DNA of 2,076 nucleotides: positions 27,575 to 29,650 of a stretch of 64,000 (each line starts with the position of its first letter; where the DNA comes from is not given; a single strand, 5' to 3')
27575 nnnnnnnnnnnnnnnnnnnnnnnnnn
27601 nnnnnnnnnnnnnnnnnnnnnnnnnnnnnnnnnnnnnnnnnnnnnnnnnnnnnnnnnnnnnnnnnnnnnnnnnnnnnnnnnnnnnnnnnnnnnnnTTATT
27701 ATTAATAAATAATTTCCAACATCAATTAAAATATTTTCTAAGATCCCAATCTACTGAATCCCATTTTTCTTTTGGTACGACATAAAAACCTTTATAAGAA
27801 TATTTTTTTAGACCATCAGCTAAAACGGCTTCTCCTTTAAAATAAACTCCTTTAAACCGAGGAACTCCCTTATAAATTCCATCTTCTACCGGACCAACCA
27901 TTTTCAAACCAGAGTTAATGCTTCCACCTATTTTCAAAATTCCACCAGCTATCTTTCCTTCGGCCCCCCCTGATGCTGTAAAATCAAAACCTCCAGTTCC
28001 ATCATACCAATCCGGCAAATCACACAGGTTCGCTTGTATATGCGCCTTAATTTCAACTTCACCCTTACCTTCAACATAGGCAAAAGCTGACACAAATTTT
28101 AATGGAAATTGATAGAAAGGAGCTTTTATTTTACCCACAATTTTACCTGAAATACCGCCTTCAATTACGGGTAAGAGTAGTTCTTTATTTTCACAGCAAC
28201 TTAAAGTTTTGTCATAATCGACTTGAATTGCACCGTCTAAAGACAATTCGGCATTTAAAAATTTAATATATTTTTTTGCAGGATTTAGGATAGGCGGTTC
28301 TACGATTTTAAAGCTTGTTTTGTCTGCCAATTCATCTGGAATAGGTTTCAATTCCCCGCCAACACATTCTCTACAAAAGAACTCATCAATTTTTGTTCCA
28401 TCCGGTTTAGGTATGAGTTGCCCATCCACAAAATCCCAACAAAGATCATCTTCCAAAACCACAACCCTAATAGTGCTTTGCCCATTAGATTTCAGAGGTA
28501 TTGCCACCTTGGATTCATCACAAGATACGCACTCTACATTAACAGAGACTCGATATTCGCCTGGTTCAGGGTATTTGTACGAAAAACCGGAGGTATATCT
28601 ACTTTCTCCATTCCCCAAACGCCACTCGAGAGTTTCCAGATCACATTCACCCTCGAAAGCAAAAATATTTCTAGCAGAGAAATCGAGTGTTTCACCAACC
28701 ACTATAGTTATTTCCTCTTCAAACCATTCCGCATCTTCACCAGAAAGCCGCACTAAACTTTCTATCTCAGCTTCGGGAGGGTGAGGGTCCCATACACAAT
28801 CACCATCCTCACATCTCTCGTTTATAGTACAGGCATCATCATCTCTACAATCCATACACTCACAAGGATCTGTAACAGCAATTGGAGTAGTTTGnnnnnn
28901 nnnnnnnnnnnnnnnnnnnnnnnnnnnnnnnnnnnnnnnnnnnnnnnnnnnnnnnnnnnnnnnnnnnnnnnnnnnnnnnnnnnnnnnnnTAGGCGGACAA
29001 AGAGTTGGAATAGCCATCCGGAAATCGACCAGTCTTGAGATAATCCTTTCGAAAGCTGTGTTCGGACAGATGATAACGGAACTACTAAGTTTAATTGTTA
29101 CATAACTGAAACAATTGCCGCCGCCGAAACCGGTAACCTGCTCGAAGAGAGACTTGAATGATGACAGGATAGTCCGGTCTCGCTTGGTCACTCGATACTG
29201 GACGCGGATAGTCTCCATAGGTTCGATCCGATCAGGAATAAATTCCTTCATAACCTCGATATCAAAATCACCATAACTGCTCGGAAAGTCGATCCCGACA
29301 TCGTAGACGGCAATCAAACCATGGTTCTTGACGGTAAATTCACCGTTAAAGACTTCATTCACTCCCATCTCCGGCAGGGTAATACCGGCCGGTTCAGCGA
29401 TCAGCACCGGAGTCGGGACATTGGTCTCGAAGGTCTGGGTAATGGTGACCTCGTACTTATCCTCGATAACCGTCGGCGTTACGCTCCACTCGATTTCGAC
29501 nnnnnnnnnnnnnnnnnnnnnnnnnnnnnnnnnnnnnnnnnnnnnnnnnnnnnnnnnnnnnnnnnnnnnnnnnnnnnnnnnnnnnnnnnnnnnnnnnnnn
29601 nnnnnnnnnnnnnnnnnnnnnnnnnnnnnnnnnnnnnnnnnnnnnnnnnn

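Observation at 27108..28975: Composition break at a Gly-rich linker: an AT-rich C-terminal module of the giant protein plus an AT-rich downstream ORF look like a swappable cassette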

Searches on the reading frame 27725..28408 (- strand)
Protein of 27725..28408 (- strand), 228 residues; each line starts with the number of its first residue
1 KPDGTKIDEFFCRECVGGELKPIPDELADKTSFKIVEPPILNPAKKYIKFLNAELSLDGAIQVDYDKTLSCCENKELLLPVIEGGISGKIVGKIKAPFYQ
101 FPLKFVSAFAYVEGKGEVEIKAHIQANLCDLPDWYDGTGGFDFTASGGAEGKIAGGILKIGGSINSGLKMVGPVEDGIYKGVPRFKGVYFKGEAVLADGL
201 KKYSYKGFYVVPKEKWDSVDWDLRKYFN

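Call 25: search_protein_representatives(protein=window:27725-28408:-)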
Query: 228 residues. Proteins with E-value up to 0.001 (for the whole library): 3; up to 1e-10: 2; up to 1e-30: 1. The best 3 are listed.
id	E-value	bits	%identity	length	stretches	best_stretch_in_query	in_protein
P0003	6.8e-149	510.5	100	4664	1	1-228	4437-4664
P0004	1.6e-17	80.3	30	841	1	2-226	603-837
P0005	1.7e-06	44.2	39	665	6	13-43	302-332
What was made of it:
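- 27725..28336 (-): Terminal ~205-aa all-beta 'CC' domain (aa 4461-4664). The invariant residues are a Cys-Cys pair, a third Cys and one Gly. It is the candidate effector and belongs to a new family. Only two proteins were found among 1.84 billion representatives (call 25).
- Tried and rejected: The exhaustive phmmer search (call 25) is the valid negative.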

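Call 50: predict_structure(protein=window:27725-28408:-)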
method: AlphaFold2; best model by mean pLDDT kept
length: 228 residues; sequences in the alignment: 1
mean_pLDDT: 35.7   pTM: 0.28
mean pLDDT of the five models: 35.7, 28.2, 27.8, 27.6, 27.2
residues with pLDDT >= 90: 0; 70-90: 0; 50-70: 8; < 50: 220
segments of 3 or more residues with pLDDT < 50: 1-208, 210-212, 222-228
pLDDT, mean of each block of 10 residues (from residue 1): 31 33 40 28 28 30 30 32 36 37 34 40 40 35 38 29 27 34 43 41 46 52 37
secondary structure, 60 per line:
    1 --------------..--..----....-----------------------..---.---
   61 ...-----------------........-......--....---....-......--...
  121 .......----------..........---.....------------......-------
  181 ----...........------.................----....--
elements in order: H25-28 E61-63 E81-88 E90-95 E98-101 E105-108 E110-115 E118-127 E138-147 E151-155 E168-173 E185-195 E202-212 H213-218 H223-226
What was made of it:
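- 27725..28336 (-): The AF2 model is all-strand but pLDDT is 35.7 (call 50).
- Tried and rejected: The CC domain as a single sequence gave pLDDT 35.7 (call 50).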

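Call 53: find_homologous_proteins(query=A6, max_evalue=0.01)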
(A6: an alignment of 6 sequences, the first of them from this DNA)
Query A6 (6 sequences): 6617 candidates shared short words with the query, none scored E <= 0.01.

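Call 54: search_solved_structures(query=A6, max_evalue=10)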
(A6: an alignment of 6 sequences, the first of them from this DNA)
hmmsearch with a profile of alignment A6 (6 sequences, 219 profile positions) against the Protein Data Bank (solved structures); distinct sequences matched with E-value up to 10: 1.
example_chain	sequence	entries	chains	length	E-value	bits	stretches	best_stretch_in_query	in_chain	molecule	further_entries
6mtz_A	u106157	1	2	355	0.25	14.3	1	103-143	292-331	HepC.19480.a.B1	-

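Call 80: search_protein_families(library=pfam, alignment_id=A6, max_evalue=5)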
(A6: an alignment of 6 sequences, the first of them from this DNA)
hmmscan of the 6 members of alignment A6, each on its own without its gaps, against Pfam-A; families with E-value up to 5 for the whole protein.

A. member 1, seq(204 aa): 1 family
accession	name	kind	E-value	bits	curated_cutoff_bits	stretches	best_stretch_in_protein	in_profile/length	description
PF11619.13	P53_C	-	0.094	13.2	25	1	40-73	12-44/67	Transcription factor P53 - C terminal domain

B. families by the number of members that match (of 6 scanned): 2 families
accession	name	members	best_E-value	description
PF22774.2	DNAJC11_beta-barrel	1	0.082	DNAJC11, beta-barrel domain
PF11619.13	P53_C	1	0.094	Transcription factor P53 - C terminal domain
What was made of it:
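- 27725..28336 (-): No Pfam or PDB match (calls 54, 80).
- On Autotransporter / outer-membrane barrel anchor: No barrel family matches (call 80).
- It has no similarity to any toxin family (calls 54, 80). No Pfam barrel family matches consistently (call 80).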

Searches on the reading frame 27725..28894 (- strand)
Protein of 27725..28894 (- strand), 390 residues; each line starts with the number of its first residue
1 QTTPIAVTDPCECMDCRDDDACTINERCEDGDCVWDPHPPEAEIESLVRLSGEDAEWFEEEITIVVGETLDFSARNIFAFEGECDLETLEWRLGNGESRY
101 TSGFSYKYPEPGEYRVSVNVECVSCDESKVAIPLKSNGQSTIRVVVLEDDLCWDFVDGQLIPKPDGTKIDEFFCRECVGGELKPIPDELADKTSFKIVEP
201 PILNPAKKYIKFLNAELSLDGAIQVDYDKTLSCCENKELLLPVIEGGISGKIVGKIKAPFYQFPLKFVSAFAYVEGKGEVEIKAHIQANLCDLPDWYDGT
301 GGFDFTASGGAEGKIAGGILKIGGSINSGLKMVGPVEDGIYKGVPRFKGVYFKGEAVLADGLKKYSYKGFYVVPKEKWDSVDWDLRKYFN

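Call 9: find_homologous_proteins(query=window:27725-28894:-, max_evalue=0.01)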
Query seq(390 aa): 3534 candidates shared short words with the query, none scored E <= 0.01.
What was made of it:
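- Tried and rejected: I queried with the 390-aa post-linker region and with the six-sequence CC-domain alignment (calls 9, 53).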

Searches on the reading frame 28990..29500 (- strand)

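Call 18: find_related_loci(query=A1, collection=genome_contigs, flank=10000)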
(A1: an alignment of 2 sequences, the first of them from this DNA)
Query A1 (169 aa) in genome_contigs; peptide patterns used: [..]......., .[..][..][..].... (x = any residue, [..] = any of these).
63 stretches matched a pattern; 3 encode a relative of the query (tblastn E <= 1e-3); 3 distinct loci.
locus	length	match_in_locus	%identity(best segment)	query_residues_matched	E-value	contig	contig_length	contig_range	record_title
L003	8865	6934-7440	83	1-169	1e-95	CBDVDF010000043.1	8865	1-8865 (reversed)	MAG TPA_asm: uncultured Desulfobacterales bacterium isolate SRR21487741_concoct_23 genome assembly, contig: ERZ25074850.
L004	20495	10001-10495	49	1-157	8e-49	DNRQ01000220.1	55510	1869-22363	MAG TPA_asm: Geobacter sp. isolate UBA9976 contig_3286, whole genome shotgun sequence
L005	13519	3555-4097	43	1-160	8e-40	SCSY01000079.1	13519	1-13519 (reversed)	MAG: Nitrospirae bacterium isolate FW300_bin.22 FW300_bin.22-47410, whole genome shotgun sequence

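Call 33: search_protein_families(library=pfam, proteins=[L003:7450-8784:+, L004:10601-11749:+, L005:4152-5390:+, L004:12336-12947:+, L004:11814-12311:+], max_evalue=0.1)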
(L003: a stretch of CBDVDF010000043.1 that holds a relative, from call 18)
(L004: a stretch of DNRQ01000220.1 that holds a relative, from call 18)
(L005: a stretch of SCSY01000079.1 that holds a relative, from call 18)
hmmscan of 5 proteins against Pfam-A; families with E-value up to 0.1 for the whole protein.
L003:7450-8784:+ (444 aa): 1 family
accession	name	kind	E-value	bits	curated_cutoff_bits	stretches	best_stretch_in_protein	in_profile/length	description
PF08291.16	Peptidase_M15_3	-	3.2e-05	24.5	23.2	1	358-406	42-88/108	Peptidase M15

L004:10601-11749:+ (382 aa): 0 families

L005:4152-5390:+ (412 aa): 4 families
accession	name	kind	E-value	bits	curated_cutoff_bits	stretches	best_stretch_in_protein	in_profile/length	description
PF00801.26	PKD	-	1.6e-05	25.2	23.5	1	241-306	17-79/80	PKD domain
PF09136.16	Glucodextran_B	-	8.6e-05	22.8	27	1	121-210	3-81/83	Glucodextranase, domain B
PF22352.2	K319L-like_PKD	-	0.00021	21.7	27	1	240-308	13-84/84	K319L-like, PKD domain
PF18911.6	PKD_4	-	0.00044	20.7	27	1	250-306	31-83/85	PKD domain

L004:12336-12947:+ (203 aa): 0 families

L004:11814-12311:+ (165 aa): 1 family
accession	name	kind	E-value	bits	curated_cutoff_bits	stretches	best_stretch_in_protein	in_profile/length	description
PF12158.14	DUF3592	-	2.6e-11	44.5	25.3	1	45-128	3-82/84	Domain of unknown function (DUF3592)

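Call 41: find_related_loci(query=A5, collection=metagenome_contigs, flank=6000)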
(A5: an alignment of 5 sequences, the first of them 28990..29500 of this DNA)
Query A5 (170 aa) in metagenome_contigs; peptide patterns used: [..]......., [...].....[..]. (x = any residue, [..] = any of these).
153 stretches matched a pattern; 27 encode a relative of the query (tblastn E <= 1e-3); 27 distinct loci.
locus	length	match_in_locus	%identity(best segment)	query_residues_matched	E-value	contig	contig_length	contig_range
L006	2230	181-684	55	1-169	6e-61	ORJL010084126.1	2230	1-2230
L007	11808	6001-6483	52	1-164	3e-56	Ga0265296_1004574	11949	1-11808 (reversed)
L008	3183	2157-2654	51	1-169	3e-56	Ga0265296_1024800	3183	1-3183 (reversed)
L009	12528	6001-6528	47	1-168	3e-53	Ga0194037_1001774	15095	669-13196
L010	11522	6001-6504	48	1-169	3e-52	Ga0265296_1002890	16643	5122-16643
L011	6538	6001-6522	46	1-168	4e-51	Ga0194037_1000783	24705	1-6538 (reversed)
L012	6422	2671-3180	46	1-165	2e-51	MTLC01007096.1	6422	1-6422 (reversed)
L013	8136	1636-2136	50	1-165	1e-49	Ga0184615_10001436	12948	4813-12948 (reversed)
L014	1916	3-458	51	17-169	5e-50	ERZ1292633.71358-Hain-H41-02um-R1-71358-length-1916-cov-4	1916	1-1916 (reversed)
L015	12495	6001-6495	49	1-157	4e-48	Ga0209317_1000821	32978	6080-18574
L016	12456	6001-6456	49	1-156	5e-47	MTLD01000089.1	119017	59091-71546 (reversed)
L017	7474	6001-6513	45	1-155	5e-46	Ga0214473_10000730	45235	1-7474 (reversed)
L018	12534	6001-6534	46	1-168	8e-46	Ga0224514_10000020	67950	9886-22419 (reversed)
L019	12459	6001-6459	46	1-156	2e-42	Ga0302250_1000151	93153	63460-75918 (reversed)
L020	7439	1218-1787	39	1-170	7e-42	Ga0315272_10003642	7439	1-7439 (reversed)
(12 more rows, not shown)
